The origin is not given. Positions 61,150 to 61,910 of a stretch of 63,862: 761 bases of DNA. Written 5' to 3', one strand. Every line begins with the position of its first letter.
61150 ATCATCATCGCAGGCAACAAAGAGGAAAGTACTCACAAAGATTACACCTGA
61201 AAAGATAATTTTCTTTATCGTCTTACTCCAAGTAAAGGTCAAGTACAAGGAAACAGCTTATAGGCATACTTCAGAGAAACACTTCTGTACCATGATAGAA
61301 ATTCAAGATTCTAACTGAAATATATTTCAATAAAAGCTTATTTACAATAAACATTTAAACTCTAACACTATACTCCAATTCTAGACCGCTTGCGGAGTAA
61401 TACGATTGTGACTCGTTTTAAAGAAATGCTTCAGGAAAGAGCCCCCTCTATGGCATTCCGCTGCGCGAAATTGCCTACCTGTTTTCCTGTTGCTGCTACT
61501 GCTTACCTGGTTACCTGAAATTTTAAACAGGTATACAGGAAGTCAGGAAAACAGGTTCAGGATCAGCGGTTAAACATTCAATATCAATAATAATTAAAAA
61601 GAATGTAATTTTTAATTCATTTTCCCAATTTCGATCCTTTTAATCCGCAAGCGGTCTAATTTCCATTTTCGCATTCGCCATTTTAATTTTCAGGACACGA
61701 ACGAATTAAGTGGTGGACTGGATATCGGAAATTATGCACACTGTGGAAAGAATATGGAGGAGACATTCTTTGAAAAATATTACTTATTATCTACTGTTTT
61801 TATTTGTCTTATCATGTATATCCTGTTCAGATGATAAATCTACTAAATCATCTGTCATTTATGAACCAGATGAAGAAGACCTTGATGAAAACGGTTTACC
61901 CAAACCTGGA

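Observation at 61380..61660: An IS630/Tc1-like, TA-flanked, about 280-bp MITE family (M) with a long central CCTG/CAGG hairpin and at least 11 copies in 64 kb, with no transposase in the window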

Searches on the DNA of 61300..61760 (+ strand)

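Call 20: search_dna_similar(query=window:61380-61660:+, collection=plasmids, mode=distant, max_evalue=0.01)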
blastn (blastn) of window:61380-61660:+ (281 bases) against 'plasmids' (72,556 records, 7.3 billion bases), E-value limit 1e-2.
Records with a match: 1; places in all: 1; records where one place covers at least 80% of the query: 0.
Best place of each record, by identity: 90-95% 1.
By first word of the organism name: Spiroplasma 1.
By predicted mobility (MOB-suite, as given by PLSDB): non-mobilizable 1.
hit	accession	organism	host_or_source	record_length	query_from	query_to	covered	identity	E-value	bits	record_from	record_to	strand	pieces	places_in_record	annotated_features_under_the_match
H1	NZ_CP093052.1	Spiroplasma poulsonii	Drosophila hydei,insect hemolymph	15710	212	245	12%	94.3%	6e-3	48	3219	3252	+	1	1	none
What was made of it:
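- Tried and rejected: A plasmid search with the whole element gave one AT-rich chance hit (call 20).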

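Call 64: search_rna_families(source=window, start=61300, end=61760, threshold=evalue, max_evalue=1)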
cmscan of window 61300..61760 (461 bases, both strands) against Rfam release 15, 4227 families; matches with E-value up to 1: 2.
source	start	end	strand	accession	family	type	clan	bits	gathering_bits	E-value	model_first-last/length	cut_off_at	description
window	61476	61557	+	RF04092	MIR1508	Gene; miRNA;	-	20.1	70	0.2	1-91/91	no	MIR1508 microRNA precursor family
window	61479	61554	+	RF03849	MIR1219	Gene; miRNA;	-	17.3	79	0.92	1-82/82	no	MIR1219 microRNA precursor family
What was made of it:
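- On Known structured RNA family (Rfam): The only hits under the permissive threshold were hairpin-like miRNA models at E of 0.2 or more (call 64).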
